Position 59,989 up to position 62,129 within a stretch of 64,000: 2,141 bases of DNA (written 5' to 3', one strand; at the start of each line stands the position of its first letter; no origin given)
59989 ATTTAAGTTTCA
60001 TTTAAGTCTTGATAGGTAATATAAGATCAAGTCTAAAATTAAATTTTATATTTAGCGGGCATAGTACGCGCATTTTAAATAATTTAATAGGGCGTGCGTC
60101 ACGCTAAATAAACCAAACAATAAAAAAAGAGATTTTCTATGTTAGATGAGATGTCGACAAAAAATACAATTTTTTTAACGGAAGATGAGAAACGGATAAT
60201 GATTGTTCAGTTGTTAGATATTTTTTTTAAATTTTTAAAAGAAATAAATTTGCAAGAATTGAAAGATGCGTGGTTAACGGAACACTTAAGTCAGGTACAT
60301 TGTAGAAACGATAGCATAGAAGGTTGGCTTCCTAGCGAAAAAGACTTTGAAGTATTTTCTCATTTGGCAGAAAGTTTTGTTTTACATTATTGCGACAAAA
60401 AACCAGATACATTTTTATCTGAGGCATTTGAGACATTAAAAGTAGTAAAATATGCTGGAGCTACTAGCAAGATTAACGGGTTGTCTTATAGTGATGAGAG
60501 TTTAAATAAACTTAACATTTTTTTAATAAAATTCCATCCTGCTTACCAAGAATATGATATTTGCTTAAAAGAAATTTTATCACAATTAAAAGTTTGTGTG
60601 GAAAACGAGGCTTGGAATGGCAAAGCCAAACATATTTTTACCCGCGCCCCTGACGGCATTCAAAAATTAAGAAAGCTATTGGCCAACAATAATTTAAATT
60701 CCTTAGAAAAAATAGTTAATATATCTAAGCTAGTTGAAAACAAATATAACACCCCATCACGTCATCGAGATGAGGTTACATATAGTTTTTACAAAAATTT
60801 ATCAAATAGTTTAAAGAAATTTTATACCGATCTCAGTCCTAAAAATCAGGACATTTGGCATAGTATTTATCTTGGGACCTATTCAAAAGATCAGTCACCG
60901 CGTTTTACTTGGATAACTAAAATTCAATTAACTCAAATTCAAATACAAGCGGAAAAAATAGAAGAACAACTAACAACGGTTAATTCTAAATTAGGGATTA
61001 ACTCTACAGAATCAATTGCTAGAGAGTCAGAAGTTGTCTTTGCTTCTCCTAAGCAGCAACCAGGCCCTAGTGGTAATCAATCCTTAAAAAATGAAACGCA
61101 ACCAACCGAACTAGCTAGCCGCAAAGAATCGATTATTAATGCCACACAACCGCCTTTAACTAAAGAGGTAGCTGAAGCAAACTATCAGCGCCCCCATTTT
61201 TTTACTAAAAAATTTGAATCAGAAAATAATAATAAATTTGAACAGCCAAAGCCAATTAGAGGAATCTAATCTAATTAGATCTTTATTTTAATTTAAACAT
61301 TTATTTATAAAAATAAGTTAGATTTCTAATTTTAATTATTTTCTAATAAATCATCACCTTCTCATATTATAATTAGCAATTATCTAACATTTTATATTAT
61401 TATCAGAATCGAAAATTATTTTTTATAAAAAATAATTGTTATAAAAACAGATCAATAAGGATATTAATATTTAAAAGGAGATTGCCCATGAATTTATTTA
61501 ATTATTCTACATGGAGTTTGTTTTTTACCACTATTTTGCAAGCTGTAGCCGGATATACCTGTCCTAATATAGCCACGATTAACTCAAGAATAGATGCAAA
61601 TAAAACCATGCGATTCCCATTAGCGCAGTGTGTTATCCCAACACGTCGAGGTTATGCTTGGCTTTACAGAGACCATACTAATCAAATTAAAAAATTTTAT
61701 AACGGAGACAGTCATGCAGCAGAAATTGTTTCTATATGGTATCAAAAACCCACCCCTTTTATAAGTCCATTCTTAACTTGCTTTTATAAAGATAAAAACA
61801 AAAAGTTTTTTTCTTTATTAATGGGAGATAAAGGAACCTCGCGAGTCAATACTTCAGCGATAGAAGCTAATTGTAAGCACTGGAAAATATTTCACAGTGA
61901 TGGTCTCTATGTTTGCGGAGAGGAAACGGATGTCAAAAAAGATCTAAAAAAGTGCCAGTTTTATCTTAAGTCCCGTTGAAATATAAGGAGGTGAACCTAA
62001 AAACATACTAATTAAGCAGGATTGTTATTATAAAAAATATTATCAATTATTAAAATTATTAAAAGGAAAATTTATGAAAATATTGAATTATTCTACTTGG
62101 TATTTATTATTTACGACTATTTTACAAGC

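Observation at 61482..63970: Tandem array of four paralogous small secreted cysteine-containing proteins with a duplicated terminator module: candidate undescribed family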

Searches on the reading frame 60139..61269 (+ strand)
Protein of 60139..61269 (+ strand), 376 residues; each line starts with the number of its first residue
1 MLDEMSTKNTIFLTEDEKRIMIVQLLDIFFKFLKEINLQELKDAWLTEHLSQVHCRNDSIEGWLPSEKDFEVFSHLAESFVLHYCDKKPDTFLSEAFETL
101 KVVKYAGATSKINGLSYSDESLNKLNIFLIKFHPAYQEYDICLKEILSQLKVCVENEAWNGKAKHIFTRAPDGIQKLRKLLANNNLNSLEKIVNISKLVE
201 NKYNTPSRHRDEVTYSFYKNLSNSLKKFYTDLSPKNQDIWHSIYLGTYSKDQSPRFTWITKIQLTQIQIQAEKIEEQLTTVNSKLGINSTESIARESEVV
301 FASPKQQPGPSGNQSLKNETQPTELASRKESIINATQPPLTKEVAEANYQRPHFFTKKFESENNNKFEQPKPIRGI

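Call 3: search_protein_families(library=pfam, proteins=[window:60139-61269:+], max_evalue=1)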
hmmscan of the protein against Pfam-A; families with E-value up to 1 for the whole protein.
window:60139-61269:+ (376 aa): 2 families
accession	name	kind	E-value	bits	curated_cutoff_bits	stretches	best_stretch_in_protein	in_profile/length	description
PF18365.6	PI_PP_C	-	0.0014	19.1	25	1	157-226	22-98/125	Phosphoinositide phosphatase C-terminal domain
PF22581.1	CIMIP3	-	0.11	12.9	27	1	198-231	10-44/76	Ciliary microtubule inner protein 3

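Call 4: search_protein_families(library=ncbifam, proteins=[window:60139-61269:+], max_evalue=1)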
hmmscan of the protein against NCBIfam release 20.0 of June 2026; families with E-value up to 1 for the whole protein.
window:60139-61269:+ (376 aa): 1 family
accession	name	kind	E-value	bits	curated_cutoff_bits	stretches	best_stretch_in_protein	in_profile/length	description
NF052586.1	RnaseECyano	equivalog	0.0074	14.7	900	1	88-242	424-579/619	ribonuclease E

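Call 67: search_solved_structures(query=window:60139-61266:+, max_evalue=1)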
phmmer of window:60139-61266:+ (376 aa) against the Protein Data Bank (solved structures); distinct sequences matched with E-value up to 1: 3.
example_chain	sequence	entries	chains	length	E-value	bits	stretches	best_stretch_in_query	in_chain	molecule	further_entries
1k1q_A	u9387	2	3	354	0.22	14.1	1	173-222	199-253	DBH protein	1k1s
3bq0_A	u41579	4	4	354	0.22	14.1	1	173-222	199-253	DNA polymerase IV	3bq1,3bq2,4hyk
4nlg_A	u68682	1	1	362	0.8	12.2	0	173-222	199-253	DNA polymerase IV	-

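Call 90: search_protein_families(library=padloc, proteins=[window:60139-61266:+], max_evalue=0.1)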
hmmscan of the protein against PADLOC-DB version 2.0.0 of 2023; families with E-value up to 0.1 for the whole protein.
window:60139-61266:+ (376 aa): 0 families

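Call 91: search_protein_families(library=phrogs, proteins=[window:60139-61266:+], max_evalue=0.1)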
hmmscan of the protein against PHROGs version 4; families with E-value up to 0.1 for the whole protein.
window:60139-61266:+ (376 aa): 2 families
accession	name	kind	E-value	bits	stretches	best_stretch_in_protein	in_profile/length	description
phrog_32176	-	unknown function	0.0023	19.1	1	177-221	18-62/84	-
phrog_19951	-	unknown function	0.067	13.4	0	138-231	59-149/288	-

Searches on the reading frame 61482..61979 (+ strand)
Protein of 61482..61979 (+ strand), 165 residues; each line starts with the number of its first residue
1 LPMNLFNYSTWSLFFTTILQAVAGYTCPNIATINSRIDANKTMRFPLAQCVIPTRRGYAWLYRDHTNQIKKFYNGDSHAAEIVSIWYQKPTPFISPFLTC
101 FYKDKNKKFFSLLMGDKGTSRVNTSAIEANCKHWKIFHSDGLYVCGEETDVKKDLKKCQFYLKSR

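Call 3: search_protein_families(library=pfam, proteins=[window:61482-61979:+], max_evalue=1)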
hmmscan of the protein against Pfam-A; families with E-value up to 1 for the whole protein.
window:61482-61979:+ (165 aa): 0 families

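Call 4: search_protein_families(library=ncbifam, proteins=[window:61482-61979:+], max_evalue=1)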
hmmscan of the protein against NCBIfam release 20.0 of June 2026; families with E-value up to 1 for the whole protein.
window:61482-61979:+ (165 aa): 1 family
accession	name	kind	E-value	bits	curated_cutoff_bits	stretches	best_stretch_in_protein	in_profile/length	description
NF009697.0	PRK13222.1-4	equivalog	0.22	10.8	327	1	83-116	113-144/232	phosphoglycolate phosphatase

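Call 8: search_solved_structures(query=A1, max_evalue=10)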
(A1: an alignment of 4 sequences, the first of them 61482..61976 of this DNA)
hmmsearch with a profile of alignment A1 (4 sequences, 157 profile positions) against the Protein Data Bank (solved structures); distinct sequences matched with E-value up to 10: 1.
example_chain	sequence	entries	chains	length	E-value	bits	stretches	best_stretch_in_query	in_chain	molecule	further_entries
3r3p_A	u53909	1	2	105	0.11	15.5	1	60-134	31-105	Mobile intron protein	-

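Call 89: list_cluster_members(proteins=[window:61488-61976:+, window:62074-62547:+, window:62675-63160:+, window:63278-63769:+, window:60139-61266:+])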
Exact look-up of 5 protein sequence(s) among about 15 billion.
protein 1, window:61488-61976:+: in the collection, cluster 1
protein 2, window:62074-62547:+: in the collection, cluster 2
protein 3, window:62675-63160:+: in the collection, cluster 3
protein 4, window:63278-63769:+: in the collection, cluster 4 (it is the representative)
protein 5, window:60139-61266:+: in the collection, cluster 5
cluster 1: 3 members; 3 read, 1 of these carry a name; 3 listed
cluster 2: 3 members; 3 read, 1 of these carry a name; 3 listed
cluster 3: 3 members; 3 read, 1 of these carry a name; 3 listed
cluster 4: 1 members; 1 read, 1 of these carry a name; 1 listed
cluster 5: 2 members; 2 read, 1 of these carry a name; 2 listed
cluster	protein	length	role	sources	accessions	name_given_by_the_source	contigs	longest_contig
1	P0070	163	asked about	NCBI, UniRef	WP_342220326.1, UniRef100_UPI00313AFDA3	hypothetical protein [Rickettsiella endosymbiont of Miltochrista miniata] | hypothetical protein n=1 Tax=Rickettsiella endosymbiont of Miltochrista miniata ...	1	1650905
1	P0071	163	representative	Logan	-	-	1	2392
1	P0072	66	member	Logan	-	-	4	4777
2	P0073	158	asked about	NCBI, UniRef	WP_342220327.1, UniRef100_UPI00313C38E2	hypothetical protein [Rickettsiella endosymbiont of Miltochrista miniata] | hypothetical protein n=1 Tax=Rickettsiella endosymbiont of Miltochrista miniata ...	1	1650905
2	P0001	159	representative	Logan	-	-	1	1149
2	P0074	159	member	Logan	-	-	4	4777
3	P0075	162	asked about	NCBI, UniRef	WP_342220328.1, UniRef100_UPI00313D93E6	hypothetical protein [Rickettsiella endosymbiont of Miltochrista miniata] | hypothetical protein n=1 Tax=Rickettsiella endosymbiont of Miltochrista miniata ...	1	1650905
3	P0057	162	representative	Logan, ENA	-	-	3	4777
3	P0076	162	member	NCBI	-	-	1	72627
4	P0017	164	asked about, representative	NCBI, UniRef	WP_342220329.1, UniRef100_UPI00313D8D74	hypothetical protein [Rickettsiella endosymbiont of Miltochrista miniata] | hypothetical protein n=1 Tax=Rickettsiella endosymbiont of Miltochrista miniata ...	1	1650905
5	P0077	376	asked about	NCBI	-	-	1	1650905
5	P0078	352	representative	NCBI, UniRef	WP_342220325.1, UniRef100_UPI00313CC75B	hypothetical protein [Rickettsiella endosymbiont of Miltochrista miniata] | hypothetical protein n=1 Tax=Rickettsiella endosymbiont of Miltochrista miniata ...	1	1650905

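Call 90: search_protein_families(library=padloc, proteins=[window:61488-61976:+], max_evalue=0.1)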
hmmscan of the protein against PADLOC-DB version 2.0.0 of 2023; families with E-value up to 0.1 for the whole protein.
window:61488-61976:+ (163 aa): 0 families

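Call 91: search_protein_families(library=phrogs, proteins=[window:61488-61976:+], max_evalue=0.1)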
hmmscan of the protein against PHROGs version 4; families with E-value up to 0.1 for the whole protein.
window:61488-61976:+ (163 aa): 0 families
